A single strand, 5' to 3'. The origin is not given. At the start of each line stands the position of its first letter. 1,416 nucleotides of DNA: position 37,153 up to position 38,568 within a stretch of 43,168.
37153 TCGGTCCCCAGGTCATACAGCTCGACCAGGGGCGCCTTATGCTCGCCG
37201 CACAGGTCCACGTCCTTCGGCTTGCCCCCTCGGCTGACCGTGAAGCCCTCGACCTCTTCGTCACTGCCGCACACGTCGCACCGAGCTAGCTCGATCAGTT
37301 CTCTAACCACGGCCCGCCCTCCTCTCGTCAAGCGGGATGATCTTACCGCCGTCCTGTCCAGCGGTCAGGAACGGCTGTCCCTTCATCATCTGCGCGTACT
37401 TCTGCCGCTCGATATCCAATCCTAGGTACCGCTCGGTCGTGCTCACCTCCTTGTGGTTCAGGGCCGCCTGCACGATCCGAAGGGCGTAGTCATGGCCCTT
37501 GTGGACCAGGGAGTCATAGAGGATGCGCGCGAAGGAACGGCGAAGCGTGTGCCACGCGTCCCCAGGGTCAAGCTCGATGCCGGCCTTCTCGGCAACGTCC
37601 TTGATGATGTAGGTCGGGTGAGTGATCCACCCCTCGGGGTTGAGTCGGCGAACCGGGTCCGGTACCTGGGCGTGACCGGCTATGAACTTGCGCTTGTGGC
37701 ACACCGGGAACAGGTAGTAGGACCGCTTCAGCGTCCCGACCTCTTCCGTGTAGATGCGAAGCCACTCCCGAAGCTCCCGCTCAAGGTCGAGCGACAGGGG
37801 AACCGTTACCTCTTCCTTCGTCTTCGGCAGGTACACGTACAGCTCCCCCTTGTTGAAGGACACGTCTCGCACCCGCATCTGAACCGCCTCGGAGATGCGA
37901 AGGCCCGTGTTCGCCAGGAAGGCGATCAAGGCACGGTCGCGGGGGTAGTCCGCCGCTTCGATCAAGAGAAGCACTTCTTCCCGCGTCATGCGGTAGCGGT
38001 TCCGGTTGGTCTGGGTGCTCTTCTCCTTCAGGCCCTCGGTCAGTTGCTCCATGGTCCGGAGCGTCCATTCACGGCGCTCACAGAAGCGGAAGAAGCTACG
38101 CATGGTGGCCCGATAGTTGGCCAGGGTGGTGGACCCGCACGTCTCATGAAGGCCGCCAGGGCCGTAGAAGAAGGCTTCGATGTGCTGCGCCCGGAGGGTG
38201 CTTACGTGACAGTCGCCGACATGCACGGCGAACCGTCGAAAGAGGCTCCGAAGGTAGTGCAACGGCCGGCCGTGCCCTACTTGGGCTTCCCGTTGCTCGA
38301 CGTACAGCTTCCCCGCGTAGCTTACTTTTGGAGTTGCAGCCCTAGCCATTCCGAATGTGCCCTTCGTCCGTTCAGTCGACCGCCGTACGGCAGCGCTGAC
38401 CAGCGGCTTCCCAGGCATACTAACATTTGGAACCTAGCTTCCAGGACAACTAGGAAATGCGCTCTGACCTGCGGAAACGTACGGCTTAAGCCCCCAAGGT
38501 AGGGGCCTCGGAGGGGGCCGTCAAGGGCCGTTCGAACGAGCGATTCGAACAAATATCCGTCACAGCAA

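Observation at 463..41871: Orientation-locked intergenic motif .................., about 19 copies across both genome arms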

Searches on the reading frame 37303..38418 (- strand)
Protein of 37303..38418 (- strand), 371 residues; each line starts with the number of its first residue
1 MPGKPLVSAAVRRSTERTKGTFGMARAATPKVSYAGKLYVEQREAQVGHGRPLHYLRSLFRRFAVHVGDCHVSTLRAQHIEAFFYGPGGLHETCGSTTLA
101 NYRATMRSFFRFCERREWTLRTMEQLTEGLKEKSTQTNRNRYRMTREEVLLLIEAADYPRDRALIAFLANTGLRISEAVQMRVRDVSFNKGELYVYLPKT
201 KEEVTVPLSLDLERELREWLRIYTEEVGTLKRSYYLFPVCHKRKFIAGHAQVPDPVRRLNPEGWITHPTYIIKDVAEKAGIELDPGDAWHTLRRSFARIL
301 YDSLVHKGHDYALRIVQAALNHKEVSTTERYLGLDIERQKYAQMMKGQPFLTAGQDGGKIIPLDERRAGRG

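Call 12: search_protein_families(library=pfam, proteins=[window:37303-38418:-], max_evalue=0.01)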
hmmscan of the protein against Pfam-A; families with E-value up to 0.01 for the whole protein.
window:37303-38418:- (371 aa): 3 families
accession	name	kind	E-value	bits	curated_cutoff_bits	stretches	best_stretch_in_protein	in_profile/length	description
PF00589.27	Phage_integrase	-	6.4e-24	85.1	27.1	1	143-334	2-168/172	Phage integrase family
PF13495.12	Phage_int_SAM_4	-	0.0079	17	27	0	61-119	27-84/85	Phage integrase, N-terminal SAM-like domain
PF02899.23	Phage_int_SAM_1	-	0.0079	16.9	22.3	0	60-116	29-82/83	Phage integrase, N-terminal SAM-like domain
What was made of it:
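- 37303..38418 (-): Tyrosine integrase, divergent from the repressor gene. Pfam Phage_integrase E 6e-24 (call 12)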

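Call 13: search_protein_families(library=phrogs, proteins=[window:37303-38418:-], max_evalue=0.001)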
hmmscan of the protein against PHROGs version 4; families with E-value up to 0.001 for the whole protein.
window:37303-38418:- (371 aa): 3 families
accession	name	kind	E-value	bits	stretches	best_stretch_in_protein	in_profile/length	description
phrog_1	-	integration and excision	9.2e-36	125.3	1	56-342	190-443/611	integrase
phrog_216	-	integration and excision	2.5e-32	113.2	1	100-345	16-236/301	integrase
phrog_5127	-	integration and excision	0.00069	20.2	0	101-183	158-236/355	integrase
